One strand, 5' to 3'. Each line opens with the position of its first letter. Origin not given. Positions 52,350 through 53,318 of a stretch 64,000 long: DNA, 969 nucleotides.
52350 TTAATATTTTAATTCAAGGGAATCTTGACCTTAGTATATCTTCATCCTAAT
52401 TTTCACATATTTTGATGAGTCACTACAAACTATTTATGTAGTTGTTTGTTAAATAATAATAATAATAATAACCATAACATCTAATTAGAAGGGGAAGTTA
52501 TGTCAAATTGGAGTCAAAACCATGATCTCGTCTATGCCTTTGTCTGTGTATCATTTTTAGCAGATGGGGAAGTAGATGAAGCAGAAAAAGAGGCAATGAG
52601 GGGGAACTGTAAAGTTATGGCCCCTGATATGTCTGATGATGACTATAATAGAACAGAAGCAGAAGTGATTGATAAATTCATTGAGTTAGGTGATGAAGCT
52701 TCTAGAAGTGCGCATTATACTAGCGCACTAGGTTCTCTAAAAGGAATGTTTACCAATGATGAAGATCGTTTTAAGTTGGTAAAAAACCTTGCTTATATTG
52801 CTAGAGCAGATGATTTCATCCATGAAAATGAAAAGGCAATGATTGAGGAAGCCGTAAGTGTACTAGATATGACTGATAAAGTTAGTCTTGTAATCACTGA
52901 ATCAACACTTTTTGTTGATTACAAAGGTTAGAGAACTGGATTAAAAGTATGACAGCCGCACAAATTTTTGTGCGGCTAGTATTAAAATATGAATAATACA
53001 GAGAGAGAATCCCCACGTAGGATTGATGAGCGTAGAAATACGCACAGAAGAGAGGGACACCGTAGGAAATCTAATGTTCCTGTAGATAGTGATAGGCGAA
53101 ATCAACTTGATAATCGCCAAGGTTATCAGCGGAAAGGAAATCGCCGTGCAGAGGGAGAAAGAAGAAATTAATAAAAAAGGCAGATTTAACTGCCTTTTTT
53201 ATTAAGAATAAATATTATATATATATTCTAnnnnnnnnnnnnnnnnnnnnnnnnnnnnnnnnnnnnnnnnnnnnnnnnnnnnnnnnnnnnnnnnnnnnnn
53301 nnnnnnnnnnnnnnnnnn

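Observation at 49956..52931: Divergent pair of genes sharing a TerB-like domain: a 751-aa four-TM protein and a free 143-aa copy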

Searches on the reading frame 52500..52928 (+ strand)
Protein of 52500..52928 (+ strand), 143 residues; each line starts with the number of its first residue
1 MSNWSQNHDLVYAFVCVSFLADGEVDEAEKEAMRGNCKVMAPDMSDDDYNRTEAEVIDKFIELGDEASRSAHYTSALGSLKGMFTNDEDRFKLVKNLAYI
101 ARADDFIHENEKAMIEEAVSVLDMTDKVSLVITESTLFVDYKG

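Call 4: search_protein_families(library=pfam, proteins=[window:52500-52928:+], max_evalue=1)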
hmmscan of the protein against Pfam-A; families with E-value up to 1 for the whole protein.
window:52500-52928:+ (143 aa): 2 families
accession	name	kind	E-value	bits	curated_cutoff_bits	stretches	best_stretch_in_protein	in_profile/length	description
PF05099.18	TerB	-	6.9e-11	42.9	24.4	1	19-126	12-110/118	Tellurite resistance protein TerB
PF04391.17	DUF533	-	0.0018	18.3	29.6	1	86-130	66-110/178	Protein of unknown function (DUF533)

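Call 6: search_protein_families(library=ncbifam, proteins=[window:52500-52928:+], max_evalue=0.1)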
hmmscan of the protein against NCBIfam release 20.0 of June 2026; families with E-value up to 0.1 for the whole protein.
window:52500-52928:+ (143 aa): 0 families

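Call 8: find_homologous_proteins(query=window:52500-52928:+)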
Query window:52500-52928:+ (143 aa): 748 proteins with E <= 0.001 among 760 candidates; the best 120 are listed.
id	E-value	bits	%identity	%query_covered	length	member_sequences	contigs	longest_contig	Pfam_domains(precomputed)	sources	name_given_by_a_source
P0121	1.3e-84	299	97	100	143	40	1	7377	PF05099.19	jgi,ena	-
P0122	2.3e-75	269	86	100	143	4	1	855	PF05099.19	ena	-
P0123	8.1e-75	267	85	100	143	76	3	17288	PF05099.19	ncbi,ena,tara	tara:strand:+ start:645 stop:1076 length:432 start_codon:yes stop_codon:yes gene_type:complete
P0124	1.3e-73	264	85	100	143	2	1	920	PF05099.19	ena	-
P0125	2.8e-73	262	85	100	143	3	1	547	PF05099.19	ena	-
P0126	6.1e-70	252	80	100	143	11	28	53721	PF05099.19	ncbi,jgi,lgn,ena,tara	tara:strand:- start:2846 stop:3277 length:432 start_codon:yes stop_codon:yes gene_type:complete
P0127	5.1e-69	249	80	100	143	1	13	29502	PF05099.19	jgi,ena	-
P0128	9.1e-69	248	80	100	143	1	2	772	PF05099.19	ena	-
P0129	1.3e-68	247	80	99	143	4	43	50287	PF05099.19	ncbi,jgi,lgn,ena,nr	ncbi:MAG TPA: hypothetical protein EYM47_00970 [Candidatus Marinimicrobia bacterium]|nr:hypothetical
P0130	1.6e-68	247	80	100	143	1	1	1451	PF05099.19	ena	-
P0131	1.7e-68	247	80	100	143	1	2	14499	PF05099.19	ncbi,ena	-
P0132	2.0e-68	247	80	100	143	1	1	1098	PF05099.19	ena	-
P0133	3.0e-68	246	79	100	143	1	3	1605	PF05099.19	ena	-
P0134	4.2e-68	246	80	100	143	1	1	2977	PF05099.19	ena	-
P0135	6.1e-68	245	79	100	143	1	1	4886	PF05099.19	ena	-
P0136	6.2e-68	245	79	100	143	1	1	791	PF05099.19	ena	-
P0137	6.3e-68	245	79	100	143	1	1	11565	PF05099.19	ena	-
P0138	6.6e-68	245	79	100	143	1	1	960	PF05099.19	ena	-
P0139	1.1e-67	244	80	98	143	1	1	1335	PF05099.19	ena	-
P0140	1.2e-67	244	79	99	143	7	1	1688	PF05099.19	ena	-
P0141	1.6e-67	244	79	100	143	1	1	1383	PF05099.19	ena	-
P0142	1.7e-67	244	78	100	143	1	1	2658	PF05099.19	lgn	-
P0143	1.7e-67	244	79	100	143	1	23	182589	PF05099.19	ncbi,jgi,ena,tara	tara:strand:+ start:3235 stop:3666 length:432 start_codon:yes stop_codon:yes gene_type:complete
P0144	1.8e-67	244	79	100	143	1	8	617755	PF05099.19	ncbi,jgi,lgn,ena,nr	ncbi:MAG: TerB family tellurite resistance protein [Candidatus Marinimicrobia bacterium]|nr:TerB fam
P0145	1.8e-67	244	79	100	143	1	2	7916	PF05099.19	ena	-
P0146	2.0e-67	244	79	100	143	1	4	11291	PF05099.19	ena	-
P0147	2.0e-67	244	78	100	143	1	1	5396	PF05099.19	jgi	-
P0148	2.1e-67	243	78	100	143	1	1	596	PF05099.19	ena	-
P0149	2.2e-67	243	79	100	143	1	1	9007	PF05099.19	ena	-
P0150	2.4e-67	243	79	100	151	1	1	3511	PF05099.19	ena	-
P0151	2.5e-67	243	79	100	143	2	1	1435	PF05099.19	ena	-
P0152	2.6e-67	243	79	100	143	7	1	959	PF05099.19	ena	-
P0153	2.7e-67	243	78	100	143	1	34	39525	PF05099.19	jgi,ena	-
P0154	2.9e-67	243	79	100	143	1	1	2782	PF05099.19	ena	-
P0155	4.4e-67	242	78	100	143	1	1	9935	PF05099.19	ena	-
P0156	4.4e-67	242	78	100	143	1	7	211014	PF05099.19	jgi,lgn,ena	-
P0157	4.5e-67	242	79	98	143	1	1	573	PF05099.19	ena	-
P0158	4.5e-67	242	78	100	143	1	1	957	PF05099.19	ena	-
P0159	5.0e-67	242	78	100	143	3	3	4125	PF05099.19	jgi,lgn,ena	-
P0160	5.1e-67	242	78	100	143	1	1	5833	PF05099.19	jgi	-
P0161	5.4e-67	242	78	100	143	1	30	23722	PF05099.19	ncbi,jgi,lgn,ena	jgi:uncharacterized tellurite resistance protein B-like protein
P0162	5.9e-67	242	78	100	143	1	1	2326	PF05099.19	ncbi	-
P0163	6.5e-67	242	78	100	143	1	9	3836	PF05099.19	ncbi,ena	-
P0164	7.0e-67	242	78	100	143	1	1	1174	PF05099.19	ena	-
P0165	7.1e-67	242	78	100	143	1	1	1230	PF05099.19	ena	-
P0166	7.2e-67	242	78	100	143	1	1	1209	PF05099.19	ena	-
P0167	7.8e-67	242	78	100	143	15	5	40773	PF05099.19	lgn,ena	-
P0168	8.5e-67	242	78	100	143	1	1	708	PF05099.19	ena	-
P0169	8.6e-67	241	78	100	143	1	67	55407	PF05099.19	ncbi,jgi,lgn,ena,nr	ncbi:MAG TPA: hypothetical protein EYM47_06380 [Candidatus Marinimicrobia bacterium]|jgi:uncharacter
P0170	9.8e-67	241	78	100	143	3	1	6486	PF05099.19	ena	-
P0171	1.2e-66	241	78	100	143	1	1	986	PF05099.19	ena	-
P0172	1.4e-66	241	78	100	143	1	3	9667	PF05099.19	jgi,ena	-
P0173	1.7e-66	241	78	100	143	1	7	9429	PF05099.19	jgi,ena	jgi:uncharacterized tellurite resistance protein B-like protein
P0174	1.8e-66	240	78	100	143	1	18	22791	PF05099.19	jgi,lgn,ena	jgi:uncharacterized tellurite resistance protein B-like protein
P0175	1.9e-66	240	78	100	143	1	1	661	PF05099.19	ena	-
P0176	2.0e-66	240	78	100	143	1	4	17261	PF05099.19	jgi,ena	jgi:uncharacterized tellurite resistance protein B-like protein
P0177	2.1e-66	240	79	99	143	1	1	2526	PF05099.19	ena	-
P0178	2.2e-66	240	78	100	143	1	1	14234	PF05099.19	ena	-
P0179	2.3e-66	240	78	100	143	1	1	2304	PF05099.19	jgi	jgi:uncharacterized tellurite resistance protein B-like protein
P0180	2.4e-66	240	78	100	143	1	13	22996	PF05099.19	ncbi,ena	-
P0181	2.5e-66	240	78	100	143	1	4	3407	PF05099.19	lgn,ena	-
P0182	2.8e-66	240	77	100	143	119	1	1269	PF05099.19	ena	-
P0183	3.3e-66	240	77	100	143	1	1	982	PF05099.19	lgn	-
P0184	3.9e-66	239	78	100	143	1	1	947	PF05099.19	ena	-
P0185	4.1e-66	239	78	100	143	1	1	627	PF05099.19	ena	-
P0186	4.2e-66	239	78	100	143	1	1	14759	PF05099.19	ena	-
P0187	4.6e-66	239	78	100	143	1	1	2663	PF05099.19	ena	-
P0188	4.7e-66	239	79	98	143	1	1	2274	PF05099.19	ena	-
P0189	5.8e-66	239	78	100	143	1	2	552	PF05099.19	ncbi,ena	-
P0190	5.8e-66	239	78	100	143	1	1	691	PF05099.19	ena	-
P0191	6.2e-66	239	78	100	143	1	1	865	PF05099.19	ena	-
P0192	6.3e-66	239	78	100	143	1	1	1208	PF05099.19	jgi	-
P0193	6.8e-66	239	79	98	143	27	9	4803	PF05099.19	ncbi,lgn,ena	-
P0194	7.0e-66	239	78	100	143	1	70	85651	PF05099.19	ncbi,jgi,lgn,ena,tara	ncbi:MAG: TerB family tellurite resistance protein [Fidelibacterota bacterium]|jgi:uncharacterized t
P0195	7.3e-66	239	77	100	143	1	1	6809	PF05099.19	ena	-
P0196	8.0e-66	238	78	100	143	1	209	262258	PF05099.19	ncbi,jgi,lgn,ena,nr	ncbi:MAG: hypothetical protein HOB40_02545 [Candidatus Marinimicrobia bacterium]|jgi:uncharacterized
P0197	8.7e-66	238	79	98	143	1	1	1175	PF05099.19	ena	-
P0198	9.3e-66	238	77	100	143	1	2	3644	PF05099.19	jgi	jgi:uncharacterized tellurite resistance protein B-like protein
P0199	9.5e-66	238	78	100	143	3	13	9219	PF05099.19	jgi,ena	jgi:uncharacterized tellurite resistance protein B-like protein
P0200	9.5e-66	238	79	98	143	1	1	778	PF05099.19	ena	-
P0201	1.0e-65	238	77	100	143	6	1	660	PF05099.19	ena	-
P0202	1.0e-65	238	78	100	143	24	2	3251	PF05099.19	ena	-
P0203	1.1e-65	238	77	100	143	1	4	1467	PF05099.19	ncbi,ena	-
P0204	1.1e-65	238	78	100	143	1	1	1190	PF05099.19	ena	-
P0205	1.2e-65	238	79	98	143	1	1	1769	PF05099.19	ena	-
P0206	1.3e-65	238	79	98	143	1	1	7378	PF05099.19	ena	-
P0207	1.5e-65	237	78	100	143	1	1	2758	PF05099.19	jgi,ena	-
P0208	1.6e-65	237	79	98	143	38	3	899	PF05099.19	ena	-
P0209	1.6e-65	237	77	100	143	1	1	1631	PF05099.19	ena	-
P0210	1.8e-65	237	78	98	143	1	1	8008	PF05099.19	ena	-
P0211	1.8e-65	237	79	98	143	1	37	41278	PF05099.19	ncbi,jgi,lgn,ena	jgi:uncharacterized tellurite resistance protein B-like protein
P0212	1.8e-65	237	78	98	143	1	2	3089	PF05099.19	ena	-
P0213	1.9e-65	237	79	98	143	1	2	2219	PF05099.19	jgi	-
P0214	2.2e-65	237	78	98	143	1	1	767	PF05099.19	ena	-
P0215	2.2e-65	237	79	98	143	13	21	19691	PF05099.19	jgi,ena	-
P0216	2.5e-65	237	77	100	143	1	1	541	PF05099.19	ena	-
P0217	2.5e-65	237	79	98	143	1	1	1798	PF05099.19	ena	-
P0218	2.6e-65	237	79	98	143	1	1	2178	PF05099.19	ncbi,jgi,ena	-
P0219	2.8e-65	237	79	98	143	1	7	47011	PF05099.19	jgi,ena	-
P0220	2.8e-65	237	79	98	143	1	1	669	PF05099.19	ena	-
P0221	2.9e-65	237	78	98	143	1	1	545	PF05099.19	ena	-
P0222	3.3e-65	236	77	100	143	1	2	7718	PF05099.19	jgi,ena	-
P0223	3.5e-65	236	78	100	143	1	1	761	PF05099.19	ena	-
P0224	3.5e-65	236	77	100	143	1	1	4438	PF05099.19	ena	-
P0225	3.6e-65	236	78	98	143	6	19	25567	PF05099.19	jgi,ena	jgi:uncharacterized tellurite resistance protein B-like protein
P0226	3.7e-65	236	78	98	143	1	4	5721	PF05099.19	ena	-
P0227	4.3e-65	236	78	98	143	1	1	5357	PF05099.19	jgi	jgi:uncharacterized tellurite resistance protein B-like protein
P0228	4.3e-65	236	78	98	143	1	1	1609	PF05099.19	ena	-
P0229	4.8e-65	236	78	98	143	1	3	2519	PF05099.19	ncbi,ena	-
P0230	5.1e-65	236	78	98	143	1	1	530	PF05099.19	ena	-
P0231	5.3e-65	236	78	98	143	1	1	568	PF05099.19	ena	-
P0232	5.6e-65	236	78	98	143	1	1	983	PF05099.19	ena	-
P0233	5.7e-65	236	78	98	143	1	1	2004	PF05099.19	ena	-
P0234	6.5e-65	235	78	98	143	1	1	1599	PF05099.19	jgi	-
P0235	6.8e-65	235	78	98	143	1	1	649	PF05099.19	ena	-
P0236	6.9e-65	235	79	98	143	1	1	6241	PF05099.19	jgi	-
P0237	6.9e-65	235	78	98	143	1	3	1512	PF05099.19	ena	-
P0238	7.0e-65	235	76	100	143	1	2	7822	PF05099.19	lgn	-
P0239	7.2e-65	235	77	98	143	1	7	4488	PF05099.19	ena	-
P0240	7.2e-65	235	78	98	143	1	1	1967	PF05099.19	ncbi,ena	-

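Call 18: search_protein_families(library=padloc, proteins=[window:52500-52928:+], max_evalue=0.1)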
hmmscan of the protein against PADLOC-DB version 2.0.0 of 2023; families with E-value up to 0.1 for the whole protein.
window:52500-52928:+ (143 aa): 0 families

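Call 80: predict_structure(alignment_id=A7)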
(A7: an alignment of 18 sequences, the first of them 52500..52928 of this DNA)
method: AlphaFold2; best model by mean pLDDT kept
length: 143 residues; sequences in the alignment: 18
mean_pLDDT: 89.6   pTM: 0.86
mean pLDDT of the five models: 89.6, 87.2, 86.9, 86.8, 75.5
residues with pLDDT >= 90: 96; 70-90: 42; 50-70: 5; < 50: 0
segments of 3 or more residues with pLDDT < 50: none
pLDDT, mean of each block of 10 residues (from residue 1): 81 89 77 90 92 93 91 95 92 94 84 94 95 87 88
secondary structure, 60 per line:
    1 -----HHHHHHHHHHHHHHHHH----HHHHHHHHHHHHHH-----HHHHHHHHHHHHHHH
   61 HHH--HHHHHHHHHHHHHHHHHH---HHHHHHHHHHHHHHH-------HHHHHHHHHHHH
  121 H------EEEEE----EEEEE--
elements in order: H6-22 H27-40 H46-63 H66-83 H87-101 H109-121 E128-132 E137-141

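Call 82: fold_search(model_id=the predicted structure, library=pdb)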
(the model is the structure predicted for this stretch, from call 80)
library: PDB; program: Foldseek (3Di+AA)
matches with E <= 10: 327; with E <= 0.001: 0
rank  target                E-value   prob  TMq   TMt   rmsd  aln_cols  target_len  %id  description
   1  2h5n_A                8.8e-02  0.99  0.53  0.56   6.3       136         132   15  Crystal Structure of Protein of Unknown Function PG1108 from Porphyromonas gingivalis W83 (released 2006-07-25)
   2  2h5n_B                2.6e-01  0.92  0.44  0.50   6.4       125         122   17  Crystal Structure of Protein of Unknown Function PG1108 from Porphyromonas gingivalis W83 (released 2006-07-25)
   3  8uhw_F                5.9e-01  0.10  0.20  0.12  12.4       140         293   13  The structure of the Clostridium thermocellum AdhE spirosome (released 2024-08-21)
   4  4hrt_D                8.0e-01  0.21  0.34  0.33   9.9       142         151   15  Scapharca tetrameric hemoglobin, unliganded (released 2012-12-12)
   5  6ybg_A                9.9e-01  0.18  0.28  0.28   9.8       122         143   13  Structure of Mcl-1 in complex with compound 2g (released 2020-11-18)
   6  8av9_A                1.1e+00  0.16  0.28  0.27   9.6       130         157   15  INDUCED MYELOID LEUKEMIA CELL DIFFERENTIATION PROTEIN FABCOMPLEX IN COMPLEX WITH COMPOUND 1 (released 2023-05-24)
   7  7vg4_E                1.2e+00  0.21  0.33  0.26  14.2       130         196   14  10,5-methenyltetrahydrofolate cyclohydrolase from Methylobacterium extorquens AM1 strain (released 2022-07-06)
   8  5cwh                  1.2e+00  0.21  0.29  0.27  10.1       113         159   12  Crystal structure of de novo designed helical repeat protein DHR14 (released 2015-12-16)
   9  5ku9_A                1.2e+00  0.14  0.28  0.28   9.6       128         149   16  Crystal structure of MCL1 with compound 1 (released 2017-01-11)
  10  4hrt_B                1.3e+00  0.18  0.35  0.35   9.5       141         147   16  Scapharca tetrameric hemoglobin, unliganded (released 2012-12-12)
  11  8iqm_A                1.3e+00  0.15  0.29  0.28   9.7       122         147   16  Structural basis of the specificity and interaction mechanism of Bmf binding to pro-survival proteins (released 2023-08-23)
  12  6oqd                  1.3e+00  0.12  0.27  0.25  10.0       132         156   12  Crystal structure of Mcl1 with inhibitor 8 (released 2019-05-15)
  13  5ctg_B                1.3e+00  0.12  0.29  0.23   9.4       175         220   14  The 3.1 A resolution structure of a eukaryotic SWEET transporter (released 2015-10-28)
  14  3kj0_A                1.3e+00  0.11  0.24  0.23  12.6       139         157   15  Mcl-1 in complex with Bim BH3 mutant I2dY (released 2010-02-16)
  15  5ghe                  1.3e+00  0.06  0.17  0.07  24.4       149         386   13  Crystal Structure of Bacillus thuringiensis Cry6Aa2 Protoxin (released 2016-08-03)
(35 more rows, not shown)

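Call 83: search_solved_structures(query=A7, max_evalue=10, show_alignments=1)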
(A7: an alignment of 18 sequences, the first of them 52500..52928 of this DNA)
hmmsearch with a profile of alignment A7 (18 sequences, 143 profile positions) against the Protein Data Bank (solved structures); distinct sequences matched with E-value up to 10: 5.
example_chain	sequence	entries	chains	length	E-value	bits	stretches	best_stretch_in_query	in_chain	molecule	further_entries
9spj_h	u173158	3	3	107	0.052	17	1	69-120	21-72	60S ribosomal protein L33-A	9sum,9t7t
5bnf_A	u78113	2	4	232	0.96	12.9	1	36-79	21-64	Uncharacterized protein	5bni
6woo_f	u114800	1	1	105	1.9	12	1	67-116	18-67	eL33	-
4u3m_O3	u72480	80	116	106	1.9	12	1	67-116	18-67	60S ribosomal protein L33-A | Large ribosomal subunit protein eL33A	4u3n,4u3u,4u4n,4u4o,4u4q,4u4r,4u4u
3j6x_73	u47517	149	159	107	1.9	11.9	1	67-116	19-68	60S ribosomal protein L33 | 60S ribosomal protein L33-A | 60S ribosomal protein rpL33 (L35ae)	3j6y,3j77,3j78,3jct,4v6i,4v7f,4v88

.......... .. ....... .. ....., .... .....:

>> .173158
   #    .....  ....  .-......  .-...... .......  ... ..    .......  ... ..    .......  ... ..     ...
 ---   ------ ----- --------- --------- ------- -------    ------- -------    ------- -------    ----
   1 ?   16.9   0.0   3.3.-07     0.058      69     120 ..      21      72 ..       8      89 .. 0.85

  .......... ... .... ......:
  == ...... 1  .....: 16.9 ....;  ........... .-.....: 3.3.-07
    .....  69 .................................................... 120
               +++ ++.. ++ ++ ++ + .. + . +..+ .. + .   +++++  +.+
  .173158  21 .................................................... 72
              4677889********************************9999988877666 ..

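Call 85: find_related_loci(query=A7, collection=metagenome_contigs, flank=5000)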
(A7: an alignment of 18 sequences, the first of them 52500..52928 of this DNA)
Query A7 (143 aa) in metagenome_contigs; peptide patterns used: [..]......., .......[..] (x = any residue, [..] = any of these).
410 stretches matched a pattern; 303 encode a relative of the query (tblastn E <= 1e-3); the best 80 are kept; 80 distinct loci.
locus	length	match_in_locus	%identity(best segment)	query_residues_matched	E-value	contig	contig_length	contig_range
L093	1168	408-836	100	1-143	1e-102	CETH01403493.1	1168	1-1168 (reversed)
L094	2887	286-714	99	1-143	2e-95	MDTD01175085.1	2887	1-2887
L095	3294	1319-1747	99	1-143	8e-95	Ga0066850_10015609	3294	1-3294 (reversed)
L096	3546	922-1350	98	1-143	5e-94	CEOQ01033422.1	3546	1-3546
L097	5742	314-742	98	1-143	6e-93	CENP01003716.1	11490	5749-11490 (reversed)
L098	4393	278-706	96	1-143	9e-92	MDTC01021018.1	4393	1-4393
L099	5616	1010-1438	88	1-143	2e-85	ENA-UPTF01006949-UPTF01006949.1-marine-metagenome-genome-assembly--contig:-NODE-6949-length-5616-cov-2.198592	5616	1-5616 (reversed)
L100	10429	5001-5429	88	1-143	2e-85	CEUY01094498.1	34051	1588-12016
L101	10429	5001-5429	88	1-143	2e-85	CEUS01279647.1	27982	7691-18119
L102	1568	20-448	88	1-143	2e-90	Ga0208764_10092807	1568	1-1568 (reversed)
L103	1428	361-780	88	1-140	5e-88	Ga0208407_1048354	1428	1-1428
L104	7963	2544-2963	88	1-140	1e-82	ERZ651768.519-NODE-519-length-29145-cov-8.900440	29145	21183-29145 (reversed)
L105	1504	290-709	88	1-140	1e-87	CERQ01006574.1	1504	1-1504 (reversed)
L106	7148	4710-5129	88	1-140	8e-83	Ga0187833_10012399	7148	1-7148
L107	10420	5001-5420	88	1-140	8e-83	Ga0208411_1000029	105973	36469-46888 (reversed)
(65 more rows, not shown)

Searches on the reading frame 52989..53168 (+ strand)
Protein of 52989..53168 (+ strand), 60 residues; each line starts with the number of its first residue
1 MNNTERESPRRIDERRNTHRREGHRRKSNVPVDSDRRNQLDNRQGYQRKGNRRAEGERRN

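Call 4: search_protein_families(library=pfam, proteins=[window:52989-53168:+], max_evalue=1)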
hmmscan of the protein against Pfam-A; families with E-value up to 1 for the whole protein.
window:52989-53168:+ (60 aa): 0 families

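Call 6: search_protein_families(library=ncbifam, proteins=[window:52989-53168:+], max_evalue=0.1)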
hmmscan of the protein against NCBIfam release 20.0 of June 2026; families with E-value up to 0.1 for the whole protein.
window:52989-53168:+ (60 aa): 0 families

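Call 18: search_protein_families(library=padloc, proteins=[window:52989-53168:+], max_evalue=0.1)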
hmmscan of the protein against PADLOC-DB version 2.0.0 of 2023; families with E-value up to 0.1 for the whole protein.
window:52989-53168:+ (60 aa): 0 families
